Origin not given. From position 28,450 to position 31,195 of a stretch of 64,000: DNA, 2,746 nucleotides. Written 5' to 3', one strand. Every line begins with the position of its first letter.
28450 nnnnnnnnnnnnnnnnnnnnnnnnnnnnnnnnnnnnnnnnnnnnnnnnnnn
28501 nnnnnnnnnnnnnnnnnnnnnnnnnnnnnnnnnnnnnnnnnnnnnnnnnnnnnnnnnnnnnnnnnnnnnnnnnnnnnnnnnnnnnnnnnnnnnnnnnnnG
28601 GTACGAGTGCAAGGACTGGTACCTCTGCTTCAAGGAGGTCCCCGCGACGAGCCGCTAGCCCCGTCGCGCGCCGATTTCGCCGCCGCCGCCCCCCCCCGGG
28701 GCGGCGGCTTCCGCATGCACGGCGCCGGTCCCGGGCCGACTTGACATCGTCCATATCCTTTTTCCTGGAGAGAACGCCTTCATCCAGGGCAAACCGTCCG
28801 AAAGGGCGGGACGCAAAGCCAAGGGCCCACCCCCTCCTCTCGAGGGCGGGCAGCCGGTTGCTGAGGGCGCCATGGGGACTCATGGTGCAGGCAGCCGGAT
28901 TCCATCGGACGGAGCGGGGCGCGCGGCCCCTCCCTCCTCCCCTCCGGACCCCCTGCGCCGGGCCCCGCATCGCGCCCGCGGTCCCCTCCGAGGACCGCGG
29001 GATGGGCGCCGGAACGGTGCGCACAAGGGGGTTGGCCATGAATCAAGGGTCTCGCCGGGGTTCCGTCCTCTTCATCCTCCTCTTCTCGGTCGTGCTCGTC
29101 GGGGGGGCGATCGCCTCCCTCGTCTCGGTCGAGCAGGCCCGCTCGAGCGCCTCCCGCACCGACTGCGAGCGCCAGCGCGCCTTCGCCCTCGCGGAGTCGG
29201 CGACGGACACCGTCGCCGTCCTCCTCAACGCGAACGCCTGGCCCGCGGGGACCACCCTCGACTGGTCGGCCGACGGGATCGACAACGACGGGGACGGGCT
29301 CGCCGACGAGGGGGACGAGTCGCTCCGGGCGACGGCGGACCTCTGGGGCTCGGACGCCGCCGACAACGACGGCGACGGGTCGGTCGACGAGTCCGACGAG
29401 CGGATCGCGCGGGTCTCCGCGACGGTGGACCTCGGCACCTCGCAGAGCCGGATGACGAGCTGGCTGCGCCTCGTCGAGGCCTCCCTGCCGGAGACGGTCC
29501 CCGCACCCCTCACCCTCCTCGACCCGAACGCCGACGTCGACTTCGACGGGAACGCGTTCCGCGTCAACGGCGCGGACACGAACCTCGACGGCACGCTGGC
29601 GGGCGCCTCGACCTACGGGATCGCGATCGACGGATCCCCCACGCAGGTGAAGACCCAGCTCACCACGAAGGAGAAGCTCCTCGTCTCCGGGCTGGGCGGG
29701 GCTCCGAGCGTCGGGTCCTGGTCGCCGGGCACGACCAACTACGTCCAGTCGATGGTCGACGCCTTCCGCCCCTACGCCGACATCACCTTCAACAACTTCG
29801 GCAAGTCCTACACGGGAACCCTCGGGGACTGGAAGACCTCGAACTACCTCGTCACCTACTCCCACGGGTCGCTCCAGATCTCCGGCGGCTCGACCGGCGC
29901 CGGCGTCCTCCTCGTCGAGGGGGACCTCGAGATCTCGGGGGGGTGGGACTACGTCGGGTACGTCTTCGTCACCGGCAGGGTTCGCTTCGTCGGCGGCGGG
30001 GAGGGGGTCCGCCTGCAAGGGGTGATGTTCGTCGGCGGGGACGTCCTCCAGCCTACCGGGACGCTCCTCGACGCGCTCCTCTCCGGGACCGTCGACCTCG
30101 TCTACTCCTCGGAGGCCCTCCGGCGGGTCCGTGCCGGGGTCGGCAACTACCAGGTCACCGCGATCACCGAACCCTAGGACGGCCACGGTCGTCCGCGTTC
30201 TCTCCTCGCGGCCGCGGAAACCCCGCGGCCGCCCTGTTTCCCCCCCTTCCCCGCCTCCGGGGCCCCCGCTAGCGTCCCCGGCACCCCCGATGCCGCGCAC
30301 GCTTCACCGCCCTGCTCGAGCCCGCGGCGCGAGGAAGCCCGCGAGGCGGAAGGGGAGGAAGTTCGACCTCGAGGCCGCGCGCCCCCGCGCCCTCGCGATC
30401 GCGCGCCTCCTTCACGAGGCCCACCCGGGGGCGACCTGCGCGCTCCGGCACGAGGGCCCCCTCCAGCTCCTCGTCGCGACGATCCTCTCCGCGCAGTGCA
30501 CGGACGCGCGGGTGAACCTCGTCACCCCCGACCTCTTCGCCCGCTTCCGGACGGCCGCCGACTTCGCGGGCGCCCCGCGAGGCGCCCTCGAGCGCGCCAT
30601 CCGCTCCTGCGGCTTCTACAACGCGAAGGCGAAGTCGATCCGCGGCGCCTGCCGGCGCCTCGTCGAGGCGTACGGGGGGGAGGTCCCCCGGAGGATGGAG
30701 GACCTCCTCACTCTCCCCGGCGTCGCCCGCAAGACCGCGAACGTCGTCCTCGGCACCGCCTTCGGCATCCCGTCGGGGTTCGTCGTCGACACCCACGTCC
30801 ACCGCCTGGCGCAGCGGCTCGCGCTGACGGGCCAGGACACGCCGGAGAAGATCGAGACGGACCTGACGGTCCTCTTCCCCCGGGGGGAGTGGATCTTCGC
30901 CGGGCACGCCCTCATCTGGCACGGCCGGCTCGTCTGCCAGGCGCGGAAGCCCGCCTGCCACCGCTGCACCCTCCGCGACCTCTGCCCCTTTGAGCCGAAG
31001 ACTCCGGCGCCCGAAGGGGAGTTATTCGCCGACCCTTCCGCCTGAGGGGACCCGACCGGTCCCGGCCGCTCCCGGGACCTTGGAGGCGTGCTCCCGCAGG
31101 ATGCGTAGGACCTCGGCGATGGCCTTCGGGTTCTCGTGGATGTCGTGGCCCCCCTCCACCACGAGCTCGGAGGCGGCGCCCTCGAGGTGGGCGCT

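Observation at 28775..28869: Unannotated c-di-GMP-I (GEMM-I) riboswitch hidden under a spurious ORF extension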

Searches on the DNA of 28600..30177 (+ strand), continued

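Call 66: search_rna_families(source=window, start=28784, end=28862, threshold=evalue, max_evalue=1, show_alignments=2)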
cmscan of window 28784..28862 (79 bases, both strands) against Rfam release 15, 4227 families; matches with E-value up to 1: 1.
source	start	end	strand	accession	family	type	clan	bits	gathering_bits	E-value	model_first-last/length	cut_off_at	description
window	28786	28861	+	RF03167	c-di-GMP-I-GGC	Cis-reg; riboswitch;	CL00126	48.8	59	2.5e-11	8-75/80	no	c-di-GMP-I-GGC riboswitch aptamer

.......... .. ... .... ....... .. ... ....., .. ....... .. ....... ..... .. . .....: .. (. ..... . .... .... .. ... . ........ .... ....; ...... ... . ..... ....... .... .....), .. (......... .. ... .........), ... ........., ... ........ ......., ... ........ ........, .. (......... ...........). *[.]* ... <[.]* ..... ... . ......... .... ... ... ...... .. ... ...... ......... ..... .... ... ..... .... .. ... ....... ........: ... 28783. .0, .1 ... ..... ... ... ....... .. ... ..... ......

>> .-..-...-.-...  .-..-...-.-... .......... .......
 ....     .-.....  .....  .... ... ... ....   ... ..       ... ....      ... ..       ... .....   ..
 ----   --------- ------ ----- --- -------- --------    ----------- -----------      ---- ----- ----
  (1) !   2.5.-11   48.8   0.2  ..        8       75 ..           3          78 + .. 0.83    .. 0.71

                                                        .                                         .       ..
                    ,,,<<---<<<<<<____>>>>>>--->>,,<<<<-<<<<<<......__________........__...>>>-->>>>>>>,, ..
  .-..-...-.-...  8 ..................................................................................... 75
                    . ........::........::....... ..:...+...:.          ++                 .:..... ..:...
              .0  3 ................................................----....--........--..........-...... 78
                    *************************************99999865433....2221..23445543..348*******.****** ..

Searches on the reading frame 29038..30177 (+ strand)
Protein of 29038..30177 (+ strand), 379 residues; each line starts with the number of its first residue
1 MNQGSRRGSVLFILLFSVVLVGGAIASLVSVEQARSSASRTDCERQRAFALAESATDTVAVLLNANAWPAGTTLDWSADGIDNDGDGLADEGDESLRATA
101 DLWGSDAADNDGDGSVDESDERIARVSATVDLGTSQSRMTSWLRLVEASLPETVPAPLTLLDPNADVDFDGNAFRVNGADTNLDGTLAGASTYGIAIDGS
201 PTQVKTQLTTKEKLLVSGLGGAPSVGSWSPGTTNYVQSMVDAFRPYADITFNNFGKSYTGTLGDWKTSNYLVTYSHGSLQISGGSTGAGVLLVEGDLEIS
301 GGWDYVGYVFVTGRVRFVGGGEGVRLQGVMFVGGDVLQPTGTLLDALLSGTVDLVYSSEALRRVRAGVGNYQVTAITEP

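Call 14: search_protein_families(library=pfam, proteins=[window:29038-30177:+], max_evalue=0.01)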
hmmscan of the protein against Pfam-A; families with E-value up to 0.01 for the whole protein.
window:29038-30177:+ (379 aa): 0 families

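Call 16: find_homologous_proteins(query=window:29038-30177:+, max_evalue=0.001)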
Query window:29038-30177:+ (379 aa): 48 proteins with E <= 0.001 among 8000 candidates.
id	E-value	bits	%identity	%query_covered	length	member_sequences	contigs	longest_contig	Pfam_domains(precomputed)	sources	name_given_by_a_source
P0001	1.6e-214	730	87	100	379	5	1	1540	-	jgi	-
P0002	6.3e-164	563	84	81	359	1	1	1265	-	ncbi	ncbi:MAG: hypothetical protein ACREIU_06630, partial [Planctomycetota bacterium]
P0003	7.0e-136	471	61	100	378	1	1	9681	-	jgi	jgi:hypothetical protein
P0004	2.5e-129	449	57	100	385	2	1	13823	-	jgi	jgi:hypothetical protein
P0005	5.8e-129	448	57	99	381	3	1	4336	-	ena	-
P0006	2.8e-128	446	56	100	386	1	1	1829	-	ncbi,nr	ncbi:MAG TPA: hypothetical protein VKF62_00675 [Planctomycetota bacterium]|nr:hypothetical protein [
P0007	4.1e-127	442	57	100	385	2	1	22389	-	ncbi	-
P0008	3.0e-126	439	57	98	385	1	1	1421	-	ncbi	ncbi:MAG: hypothetical protein ACREIU_15635 [Planctomycetota bacterium]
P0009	3.7e-124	432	55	99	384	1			-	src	-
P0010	4.8e-122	425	54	99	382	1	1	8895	-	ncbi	-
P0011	4.5e-120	419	53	100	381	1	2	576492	-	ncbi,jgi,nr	ncbi:MAG TPA: hypothetical protein VFI25_02365 [Planctomycetota bacterium]|jgi:hypothetical protein|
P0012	1.2e-119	418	52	99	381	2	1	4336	-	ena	-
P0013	1.0e-118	414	56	95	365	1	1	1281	-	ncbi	ncbi:MAG: hypothetical protein ACREIU_12325, partial [Planctomycetota bacterium]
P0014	1.3e-117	411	54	96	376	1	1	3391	-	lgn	-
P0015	4.8e-117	409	53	99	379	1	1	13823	-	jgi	jgi:hypothetical protein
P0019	2.2e-113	397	53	99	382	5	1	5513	-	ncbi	-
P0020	8.6e-112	392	53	92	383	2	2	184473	-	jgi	jgi:hypothetical protein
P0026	2.7e-105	370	51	100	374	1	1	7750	-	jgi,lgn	jgi:hypothetical protein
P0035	7.6e-95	336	49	97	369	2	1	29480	-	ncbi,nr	ncbi:MAG: hypothetical protein L0323_02380 [Planctomycetes bacterium]|nr:hypothetical protein [Planc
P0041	1.3e-38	151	33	95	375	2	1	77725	-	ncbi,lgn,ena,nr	ncbi:MAG: hypothetical protein EXR73_00485 [Myxococcales bacterium]|nr:hypothetical protein [Myxococ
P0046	3.5e-10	57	36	46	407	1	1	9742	PF14341.12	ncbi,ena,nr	ncbi:MAG: pilus assembly PilX N-terminal domain-containing protein [Syntrophobacterales bacterium]|n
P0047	7.6e-9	53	32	68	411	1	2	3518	PF14341.12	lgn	-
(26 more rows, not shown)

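Call 17: find_encoding_contigs(protein=P0004, flank=10000, max_places=3)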
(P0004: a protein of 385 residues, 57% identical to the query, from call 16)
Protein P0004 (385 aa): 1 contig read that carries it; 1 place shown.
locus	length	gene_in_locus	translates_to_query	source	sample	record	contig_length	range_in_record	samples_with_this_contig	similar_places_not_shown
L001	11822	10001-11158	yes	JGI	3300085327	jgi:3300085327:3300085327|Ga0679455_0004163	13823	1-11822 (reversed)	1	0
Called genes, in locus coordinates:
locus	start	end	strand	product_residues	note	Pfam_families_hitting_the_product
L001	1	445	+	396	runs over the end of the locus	PF00438:S-AdoMet_synt_N, PF02772:S-AdoMet_synt_M, PF02773:S-AdoMet_synt_C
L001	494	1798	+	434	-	PF05221:AdoHcyase, PF00670:AdoHcyase_NAD, PF02826:2-Hacid_dh_C (weak)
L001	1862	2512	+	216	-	PF07963:N_methyl (weak)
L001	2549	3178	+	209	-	-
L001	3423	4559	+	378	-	-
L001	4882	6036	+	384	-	-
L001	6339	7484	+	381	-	-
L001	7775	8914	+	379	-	-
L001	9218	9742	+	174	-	-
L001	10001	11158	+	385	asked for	-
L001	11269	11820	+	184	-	?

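Call 18: find_encoding_contigs(protein=P0011, flank=10000, max_places=3)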
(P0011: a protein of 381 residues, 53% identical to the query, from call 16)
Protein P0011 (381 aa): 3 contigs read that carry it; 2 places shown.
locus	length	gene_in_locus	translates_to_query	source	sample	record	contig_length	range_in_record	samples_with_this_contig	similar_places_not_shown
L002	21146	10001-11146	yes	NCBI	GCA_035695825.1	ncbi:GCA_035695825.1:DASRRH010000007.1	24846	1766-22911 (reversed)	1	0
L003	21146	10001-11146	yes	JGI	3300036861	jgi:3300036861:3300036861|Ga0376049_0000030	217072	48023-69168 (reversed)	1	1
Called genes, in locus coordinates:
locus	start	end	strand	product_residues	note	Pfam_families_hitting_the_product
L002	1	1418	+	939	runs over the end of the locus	PF07517:SecA_DEAD, PF00270:DEAD (faint), PF01043:SecA_PP_bind, PF21090:P-loop_SecA, PF07516:SecA_SW, PF02810:SEC-C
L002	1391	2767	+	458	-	PF04413:Glycos_transf_N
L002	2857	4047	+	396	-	PF00438:S-AdoMet_synt_N, PF02772:S-AdoMet_synt_M, PF02773:S-AdoMet_synt_C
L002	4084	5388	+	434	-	PF05221:AdoHcyase, PF00670:AdoHcyase_NAD, PF02826:2-Hacid_dh_C, PF07991:KARI_N (weak)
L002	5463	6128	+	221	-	PF07963:N_methyl (weak)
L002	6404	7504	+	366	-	-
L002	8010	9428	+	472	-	PF00078:RVT_1, PF08388:GIIM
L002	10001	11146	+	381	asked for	-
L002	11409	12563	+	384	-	-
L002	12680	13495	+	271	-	PF01073:3Beta_HSD, PF01370:Epimerase, PF05368:NmrA, PF07993:NAD_binding_4 (faint), PF13460:NAD_binding_10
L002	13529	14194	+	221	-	PF00440:TetR_N, PF14246:TetR_C_7 (weak)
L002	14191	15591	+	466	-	PF02321:OEP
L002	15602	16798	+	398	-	PF25919:BSH_CusB (faint), PF25917:BSH_RND, PF25973:BSH_CzcB (faint), PF25954:Beta-barrel_RND_2, PF25989:YknX_C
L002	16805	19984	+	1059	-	PF00873:ACR_tran, PF03176:MMPL (weak)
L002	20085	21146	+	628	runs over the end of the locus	-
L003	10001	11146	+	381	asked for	-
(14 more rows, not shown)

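Call 19: find_encoding_contigs(protein=P0003, flank=10000, max_places=3)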
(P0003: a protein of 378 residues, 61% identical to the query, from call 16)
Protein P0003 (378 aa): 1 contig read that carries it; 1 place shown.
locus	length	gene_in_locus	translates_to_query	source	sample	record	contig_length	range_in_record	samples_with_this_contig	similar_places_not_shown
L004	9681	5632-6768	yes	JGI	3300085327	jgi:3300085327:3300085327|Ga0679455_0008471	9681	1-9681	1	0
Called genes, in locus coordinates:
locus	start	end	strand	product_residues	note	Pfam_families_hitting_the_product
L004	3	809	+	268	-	?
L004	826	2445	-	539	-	-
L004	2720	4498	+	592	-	PF01839:FG-GAP (weak), PF13517:FG-GAP_3 (faint), PF01839:FG-GAP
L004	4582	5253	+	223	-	PF00578:AhpC-TSA, PF08534:Redoxin, PF10417:1-cysPrx_C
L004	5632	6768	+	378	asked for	-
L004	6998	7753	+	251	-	PF00730:HhH-GPD, PF00633:HHH (weak)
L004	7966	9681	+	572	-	?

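Call 24: find_encoding_contigs(protein=P0001, flank=10000, max_places=5)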
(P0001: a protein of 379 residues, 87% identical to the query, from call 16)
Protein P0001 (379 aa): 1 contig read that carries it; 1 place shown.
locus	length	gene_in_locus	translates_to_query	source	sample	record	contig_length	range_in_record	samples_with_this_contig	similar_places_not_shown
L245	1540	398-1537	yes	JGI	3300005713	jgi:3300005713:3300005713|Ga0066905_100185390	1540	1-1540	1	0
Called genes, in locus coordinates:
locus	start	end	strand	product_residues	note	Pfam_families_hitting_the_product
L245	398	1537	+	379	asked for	-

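Call 25: find_encoding_contigs(protein=P0002, flank=10000, max_places=5)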
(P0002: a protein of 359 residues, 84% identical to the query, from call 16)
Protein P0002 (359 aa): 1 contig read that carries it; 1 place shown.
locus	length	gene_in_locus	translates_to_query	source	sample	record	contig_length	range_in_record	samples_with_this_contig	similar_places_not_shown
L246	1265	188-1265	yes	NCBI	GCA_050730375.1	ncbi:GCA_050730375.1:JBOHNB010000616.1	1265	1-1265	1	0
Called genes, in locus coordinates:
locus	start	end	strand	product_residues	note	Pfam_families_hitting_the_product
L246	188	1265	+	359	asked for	?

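Call 26: find_encoding_contigs(protein=P0020, flank=10000, max_places=3)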
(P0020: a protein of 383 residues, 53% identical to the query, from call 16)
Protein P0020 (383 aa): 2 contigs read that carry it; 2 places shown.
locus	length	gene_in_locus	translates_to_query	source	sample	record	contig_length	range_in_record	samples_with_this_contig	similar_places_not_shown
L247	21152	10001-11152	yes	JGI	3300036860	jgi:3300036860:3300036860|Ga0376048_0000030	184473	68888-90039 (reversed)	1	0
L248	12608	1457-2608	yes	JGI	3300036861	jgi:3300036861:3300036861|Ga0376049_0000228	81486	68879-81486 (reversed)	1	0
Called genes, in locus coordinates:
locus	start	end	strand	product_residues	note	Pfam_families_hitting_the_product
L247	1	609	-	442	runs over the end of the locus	PF19290:PmbA_TldD_2nd (weak), PF19289:PmbA_TldD_3rd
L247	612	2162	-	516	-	PF01523:PmbA_TldD_1st, PF19290:PmbA_TldD_2nd (weak), PF19289:PmbA_TldD_3rd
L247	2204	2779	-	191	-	-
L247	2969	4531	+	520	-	PF00953:Glycos_transf_4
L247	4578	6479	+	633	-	PF13522:GATase_6, PF13537:GATase_7, PF00733:Asn_synthase, PF02540:NAD_synthase (weak)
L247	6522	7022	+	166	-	-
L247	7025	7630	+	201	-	-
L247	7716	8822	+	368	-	-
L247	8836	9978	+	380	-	-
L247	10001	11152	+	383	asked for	-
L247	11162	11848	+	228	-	PF03130:HEAT_PBS (faint), PF13646:HEAT_2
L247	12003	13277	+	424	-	PF01590:GAF, PF13185:GAF_2, PF13492:GAF_3, PF07228:SpoIIE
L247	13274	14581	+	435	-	PF01979:Amidohydro_1, PF07969:Amidohydro_3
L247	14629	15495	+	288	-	PF01882:DUF58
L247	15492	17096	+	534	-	-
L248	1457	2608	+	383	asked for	-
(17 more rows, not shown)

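Call 36: search_protein_families(library=pfam, proteins=[window:29038-30177:+, P0041, P0046], max_evalue=10)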
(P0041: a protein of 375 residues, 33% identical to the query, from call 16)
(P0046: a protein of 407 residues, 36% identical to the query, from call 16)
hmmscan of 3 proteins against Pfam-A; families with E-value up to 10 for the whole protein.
window:29038-30177:+ (379 aa): 1 family
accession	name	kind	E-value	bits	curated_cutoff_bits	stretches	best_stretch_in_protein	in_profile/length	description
PF11617.13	Cu-binding_MopE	-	0.94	10.2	27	1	76-91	16-30/30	Putative metal-binding motif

P0041 (375 aa): 0 families

P0046 (407 aa): 4 families
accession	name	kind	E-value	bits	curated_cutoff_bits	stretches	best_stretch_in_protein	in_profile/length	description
PF14341.11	PilX_N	-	1.7e-08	34.8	25.5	1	15-65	1-51/51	PilX N-terminal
PF13332.12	Fil_haemagg_2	-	0.0087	16.6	22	1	345-382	118-154/170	Hemagglutinin repeat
PF10833.13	DUF2572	-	0.07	13.2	23.8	2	304-350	138-182/219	Protein of unknown function (DUF2572)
PF07229.18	VirE2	-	0.085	11.8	27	1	27-80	202-256/553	VirE2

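Call 43: predict_structure(alignment_id=A4)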
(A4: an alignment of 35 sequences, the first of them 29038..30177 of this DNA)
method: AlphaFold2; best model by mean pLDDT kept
length: 379 residues; sequences in the alignment: 35
mean_pLDDT: 82.7   pTM: 0.68
mean pLDDT of the five models: 82.7, 82.3, 82.2, 81.2, 80.4
residues with pLDDT >= 90: 132; 70-90: 184; 50-70: 57; < 50: 6
segments of 3 or more residues with pLDDT < 50: 1-5
pLDDT, mean of each block of 10 residues (from residue 1): 52 77 83 81 85 85 70 67 58 75 77 73 84 84 79 91 88 85 89 95 92 90 92 88 84 89 88 94 92 95 93 87 88 87 55 92 82 78
secondary structure, 60 per line:
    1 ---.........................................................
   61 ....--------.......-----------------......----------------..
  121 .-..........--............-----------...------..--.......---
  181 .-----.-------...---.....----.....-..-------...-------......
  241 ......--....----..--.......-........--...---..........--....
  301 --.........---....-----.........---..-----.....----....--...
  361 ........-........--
elements in order: H4-64 E73-75 H76-79 E97-102 E123-132 E135-146 E158-160 E174-177 E195-197 H201-205 H210-214 E225-227 H235-246 E249-252 E261-264 E269-276 E279-281 E285-294 E297-300 E303-311 E315-318 E324-332 H343-347 E352-355 H358-368 E370-377

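Call 46: fold_search(model_id=the predicted structure, library=pdb)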
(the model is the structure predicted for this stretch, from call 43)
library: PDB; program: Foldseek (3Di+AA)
matches with E <= 10: 44; with E <= 0.001: 6
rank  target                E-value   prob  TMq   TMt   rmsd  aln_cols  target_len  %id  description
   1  6qvi_B                4.0e-05  0.97  0.21  0.17  16.8       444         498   11  Crystal structure of competence-associated pilin ComZ from Thermus thermophilus (released 2019-05-29)
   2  6qvi_C                4.2e-05  0.99  0.24  0.19  19.0       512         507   11  Crystal structure of competence-associated pilin ComZ from Thermus thermophilus (released 2019-05-29)
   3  6qvi_A                1.6e-04  0.98  0.25  0.20  17.0       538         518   11  Crystal structure of competence-associated pilin ComZ from Thermus thermophilus (released 2019-05-29)
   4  9lhn_B                3.9e-04  1.00  0.25  0.38   8.5       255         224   12  Crystal structure of Ice binding protein from Candidatus Cryosericum odellii SMC5 (released 2025-09-03)
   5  4nu3_A                5.3e-04  1.00  0.27  0.42   8.1       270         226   14  Crystal structure of mFfIBP, a capping head region swapped mutant of ice-binding protein (released 2014-04-16)
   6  5b5h                  9.4e-04  1.00  0.26  0.40   8.6       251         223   12  Hydrophobic ice-binding site confer hyperactivity on antifreeze protein from a snow mold fungus (released 2016-09-28)
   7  3wp9                  2.1e-03  0.97  0.24  0.36   9.1       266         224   14  Crystal structure of antifreeze protein from an Antarctic sea ice bacterium Colwellia sp. (released 2014-07-02)
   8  6a8k                  2.3e-03  1.00  0.28  0.39   8.8       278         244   12  Crystal structure of Ice-binding Protein from a Sea-Ice Microalga (released 2018-11-07)
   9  7ddb_A                2.5e-03  0.98  0.27  0.40   7.9       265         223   14  Crystal structure of fungal antifreeze protein with intermediate activity (released 2021-11-03)
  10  7ehk                  3.1e-03  0.99  0.27  0.41   6.9       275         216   10  Crystal structure of C107S mutant of FfIBP (released 2022-03-02)
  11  9li0_B                7.8e-03  0.98  0.26  0.39   8.0       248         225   12  Crystal structure of engineered ice-binding protein (M74I and A97V) from Candidatus Cryosericum odellii strain SMC5_16 (released 2025-09-03)
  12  4nu2                  9.6e-03  0.89  0.23  0.35   8.9       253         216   10  Crystal structure of an ice-binding protein (FfIBP) from the Antarctic bacterium, Flavobacterium frigoris PS1 (released 2014-04-16)
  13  8x0z                  1.0e-02  0.99  0.31  0.48   7.1       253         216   11  Crystal structure of A101C/A120C mutant of FfIBP (released 2024-11-13)
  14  7bwy_A                1.1e-02  0.89  0.24  0.38   8.8       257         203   11  Crystal structure of ice-binding protein from an Antarctic ascomycete, Antarctomyces psychrotrophicus. (released 2020-05-27)
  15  8x1l                  1.2e-02  0.98  0.28  0.44   7.4       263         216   10  Crystal structure of S96C/L132C mutant of FfIBP (released 2024-11-13)
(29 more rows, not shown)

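Call 51: find_encoding_contigs(protein=P0035, flank=4000, max_places=2)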
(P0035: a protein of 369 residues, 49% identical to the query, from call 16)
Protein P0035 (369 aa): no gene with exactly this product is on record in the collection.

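Call 52: find_encoding_contigs(protein=P0026, flank=4000, max_places=2)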
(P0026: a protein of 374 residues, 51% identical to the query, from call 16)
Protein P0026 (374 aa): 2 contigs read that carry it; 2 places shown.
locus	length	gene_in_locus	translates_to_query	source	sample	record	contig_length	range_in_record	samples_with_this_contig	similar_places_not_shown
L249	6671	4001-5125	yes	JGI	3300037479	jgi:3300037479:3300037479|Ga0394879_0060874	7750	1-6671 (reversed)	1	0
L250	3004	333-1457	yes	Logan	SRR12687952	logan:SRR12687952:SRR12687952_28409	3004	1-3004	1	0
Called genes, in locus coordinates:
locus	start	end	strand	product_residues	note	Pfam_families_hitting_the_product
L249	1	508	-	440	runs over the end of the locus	PF00381:PTS-HPr (weak)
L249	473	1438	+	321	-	PF00140:Sigma70_r1_2, PF04542:Sigma70_r2, PF04539:Sigma70_r3 (weak), PF04545:Sigma70_r4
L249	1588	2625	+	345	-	PF04055:Radical_SAM, PF06969:HemN_C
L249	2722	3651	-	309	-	-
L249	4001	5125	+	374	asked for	-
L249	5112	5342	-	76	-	-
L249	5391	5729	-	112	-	PF02638:GHL10 (weak)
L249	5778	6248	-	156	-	PF02638:GHL10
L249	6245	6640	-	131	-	-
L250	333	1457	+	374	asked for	-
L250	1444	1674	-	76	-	-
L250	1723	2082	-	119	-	PF02638:GHL10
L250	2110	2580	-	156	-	PF02638:GHL10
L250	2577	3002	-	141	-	?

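Call 53: find_encoding_contigs(protein=P0019, flank=4000, max_places=2)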
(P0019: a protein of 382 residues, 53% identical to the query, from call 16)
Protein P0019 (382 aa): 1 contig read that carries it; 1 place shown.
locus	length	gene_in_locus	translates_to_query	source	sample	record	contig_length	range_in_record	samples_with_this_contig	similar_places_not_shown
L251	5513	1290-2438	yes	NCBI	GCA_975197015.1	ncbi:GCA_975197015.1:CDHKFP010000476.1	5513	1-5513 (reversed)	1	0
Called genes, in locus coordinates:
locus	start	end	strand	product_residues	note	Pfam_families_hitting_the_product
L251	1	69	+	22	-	?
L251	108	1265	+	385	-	-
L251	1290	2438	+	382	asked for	-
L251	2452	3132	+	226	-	PF13646:HEAT_2 (weak)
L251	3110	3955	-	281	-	PF01740:STAS, PF13466:STAS_2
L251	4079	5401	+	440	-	PF01590:GAF, PF13185:GAF_2, PF13492:GAF_3, PF07228:SpoIIE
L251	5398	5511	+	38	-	?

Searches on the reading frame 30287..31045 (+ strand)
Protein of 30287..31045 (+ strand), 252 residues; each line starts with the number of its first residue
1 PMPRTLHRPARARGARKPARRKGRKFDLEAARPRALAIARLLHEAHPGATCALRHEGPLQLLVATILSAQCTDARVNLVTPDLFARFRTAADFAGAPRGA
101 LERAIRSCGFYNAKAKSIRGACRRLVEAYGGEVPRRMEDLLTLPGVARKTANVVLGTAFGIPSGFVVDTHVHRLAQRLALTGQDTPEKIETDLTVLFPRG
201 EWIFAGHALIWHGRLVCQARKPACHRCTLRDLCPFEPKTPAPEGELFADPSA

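Call 14: search_protein_families(library=pfam, proteins=[window:30287-31045:+], max_evalue=0.01)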
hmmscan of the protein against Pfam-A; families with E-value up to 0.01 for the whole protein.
window:30287-31045:+ (252 aa): 3 families
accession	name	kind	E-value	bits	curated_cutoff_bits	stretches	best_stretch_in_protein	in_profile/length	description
PF00730.31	HhH-GPD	-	8.2e-25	87.7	26.2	1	63-198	1-107/108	HhH-GPD superfamily base excision DNA repair protein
PF00633.29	HHH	-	3.9e-06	26.9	24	1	129-155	2-28/30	Helix-hairpin-helix motif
PF10576.14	EndIII_4Fe-2S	-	0.00083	20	20.5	1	217-233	1-17/17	Iron-sulfur binding domain of endonuclease III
